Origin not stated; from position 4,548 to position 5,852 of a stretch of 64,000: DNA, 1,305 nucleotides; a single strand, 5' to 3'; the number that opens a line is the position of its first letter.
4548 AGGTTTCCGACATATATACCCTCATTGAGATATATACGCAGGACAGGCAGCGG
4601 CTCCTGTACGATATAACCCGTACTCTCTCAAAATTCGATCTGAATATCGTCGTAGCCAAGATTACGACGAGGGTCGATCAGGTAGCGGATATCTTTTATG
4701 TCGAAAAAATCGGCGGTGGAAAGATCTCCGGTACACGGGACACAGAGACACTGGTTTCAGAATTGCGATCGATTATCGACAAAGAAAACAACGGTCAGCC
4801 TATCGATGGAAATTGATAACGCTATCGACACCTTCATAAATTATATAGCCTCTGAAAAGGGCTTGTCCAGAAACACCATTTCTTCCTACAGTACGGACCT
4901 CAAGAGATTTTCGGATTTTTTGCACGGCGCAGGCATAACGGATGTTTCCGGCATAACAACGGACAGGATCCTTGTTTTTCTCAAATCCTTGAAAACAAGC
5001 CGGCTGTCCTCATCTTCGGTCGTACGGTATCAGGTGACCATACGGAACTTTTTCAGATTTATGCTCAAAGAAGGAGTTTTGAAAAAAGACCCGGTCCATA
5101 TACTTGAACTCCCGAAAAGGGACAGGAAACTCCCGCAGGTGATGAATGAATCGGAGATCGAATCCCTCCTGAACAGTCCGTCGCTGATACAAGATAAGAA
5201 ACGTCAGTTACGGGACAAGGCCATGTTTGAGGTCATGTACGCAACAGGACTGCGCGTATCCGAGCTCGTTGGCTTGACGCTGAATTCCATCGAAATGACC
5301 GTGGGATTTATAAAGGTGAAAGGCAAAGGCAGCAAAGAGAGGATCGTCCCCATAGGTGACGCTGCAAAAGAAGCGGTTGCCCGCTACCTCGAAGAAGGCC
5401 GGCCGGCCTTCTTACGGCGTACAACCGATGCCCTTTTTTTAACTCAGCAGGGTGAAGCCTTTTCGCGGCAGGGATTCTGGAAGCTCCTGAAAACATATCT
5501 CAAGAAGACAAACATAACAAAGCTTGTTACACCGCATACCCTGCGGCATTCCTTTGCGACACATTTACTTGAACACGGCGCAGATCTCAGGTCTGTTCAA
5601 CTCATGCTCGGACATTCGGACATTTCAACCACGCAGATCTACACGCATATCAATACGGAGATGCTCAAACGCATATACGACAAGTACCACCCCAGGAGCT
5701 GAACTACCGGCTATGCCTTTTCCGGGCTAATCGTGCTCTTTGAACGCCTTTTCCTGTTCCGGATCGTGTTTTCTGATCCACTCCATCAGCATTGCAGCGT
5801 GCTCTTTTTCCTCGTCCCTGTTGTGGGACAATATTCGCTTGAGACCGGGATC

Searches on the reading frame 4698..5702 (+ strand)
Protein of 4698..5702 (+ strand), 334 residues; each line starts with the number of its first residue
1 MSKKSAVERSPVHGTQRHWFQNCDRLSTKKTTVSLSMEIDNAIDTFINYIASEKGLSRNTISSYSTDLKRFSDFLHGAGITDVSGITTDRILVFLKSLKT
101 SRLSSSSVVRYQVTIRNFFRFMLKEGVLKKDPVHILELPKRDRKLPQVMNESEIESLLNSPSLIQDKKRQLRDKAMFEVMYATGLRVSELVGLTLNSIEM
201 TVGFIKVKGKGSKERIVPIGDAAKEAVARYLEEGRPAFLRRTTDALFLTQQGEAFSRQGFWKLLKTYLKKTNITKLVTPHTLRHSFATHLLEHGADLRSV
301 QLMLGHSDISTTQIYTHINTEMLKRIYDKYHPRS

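Call 3: search_protein_families(library=pfam, proteins=[window:4698-5702:+], max_evalue=0.1)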
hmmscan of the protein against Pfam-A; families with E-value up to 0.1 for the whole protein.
window:4698-5702:+ (334 aa): 5 families
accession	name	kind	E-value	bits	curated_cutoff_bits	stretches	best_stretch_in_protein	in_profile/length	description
PF00589.27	Phage_integrase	-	6.8e-50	169.6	27.1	1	148-321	2-171/172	Phage integrase family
PF02899.23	Phage_int_SAM_1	-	5.7e-18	65.4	22.3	1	43-126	1-83/83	Phage integrase, N-terminal SAM-like domain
PF13102.12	Phage_int_SAM_5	-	2.7e-07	31.3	22.3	1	43-133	3-93/98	Phage integrase SAM-like domain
PF18644.7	Phage_int_SAM_6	-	4.1e-06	27.3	27.5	1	43-124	50-130/132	Phage integrase SAM-like domain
PF13495.12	Phage_int_SAM_4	-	3.1e-05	24.7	27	1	46-124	5-80/85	Phage integrase, N-terminal SAM-like domain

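Call 4: search_protein_families(library=ncbifam, proteins=[window:4698-5702:+], max_evalue=0.1)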
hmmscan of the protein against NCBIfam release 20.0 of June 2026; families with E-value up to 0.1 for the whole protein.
window:4698-5702:+ (334 aa): 14 families
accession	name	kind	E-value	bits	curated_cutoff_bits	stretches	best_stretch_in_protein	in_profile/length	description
TIGR02225.1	recomb_XerD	equivalog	6.4e-111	370.3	329.6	1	45-333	2-289/290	site-specific tyrosine recombinase XerD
NF001399.0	PRK00283.1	subfamily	3.1e-108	361.5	279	1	39-334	5-299/300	tyrosine recombinase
TIGR02224.1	recomb_XerC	equivalog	2.6e-95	319.2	335.15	1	45-334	2-293/295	tyrosine recombinase XerC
NF040815.2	recomb_XerA_Arch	equivalog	2e-71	240.6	220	1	45-327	2-263/263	site-specific tyrosine recombinase/integron integrase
NF002331.0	PRK01287.1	subfamily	3.1e-60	204.1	371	1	43-332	30-326/365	site-specific tyrosine recombinase XerC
TIGR02249.1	integrase_gron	subfamily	8.4e-40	137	265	2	261-320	243-302/315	integron integrase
NF003462.0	PRK05084.1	equivalog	1.9e-36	125.6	267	1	165-329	189-355/360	tyrosine recombinase XerS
NF011946.0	PRK15417.1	equivalog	2.7e-25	89.3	435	2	257-318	254-315/337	integron integrase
NF007370.0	PRK09870.1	subfamily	6.3e-19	68.4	221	1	141-331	5-192/200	tyrosine-type DNA invertase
NF007371.0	PRK09871.1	subfamily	5.5e-18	65.2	222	1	171-329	26-185/198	tyrosine-type DNA invertase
NF002685.0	PRK02436.1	equivalog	1.6e-16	60.9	178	1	47-313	6-241/245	site-specific tyrosine recombinase XerD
NF040693.1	recomb_GmtY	equivalog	3e-08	33.3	340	1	246-321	353-435/441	gamma-mobile-trio recombinase GmtY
NF041502.1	integrase_1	equivalog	2e-05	23.5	350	1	243-326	285-368/484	site-specific integrase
NF047926.1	integrase_GmtZ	equivalog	0.00087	17.4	600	1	249-325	402-477/784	gamma-mobile-trio integrase GmtZ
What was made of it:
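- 4806..5702 (+): Convergent xerD (298 aa as called in the source MAG). It bounds the cassette; its stop is 24 nt from the s-FLP stop. TIGR02225 E=6e-111, above cutoff (call 4).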
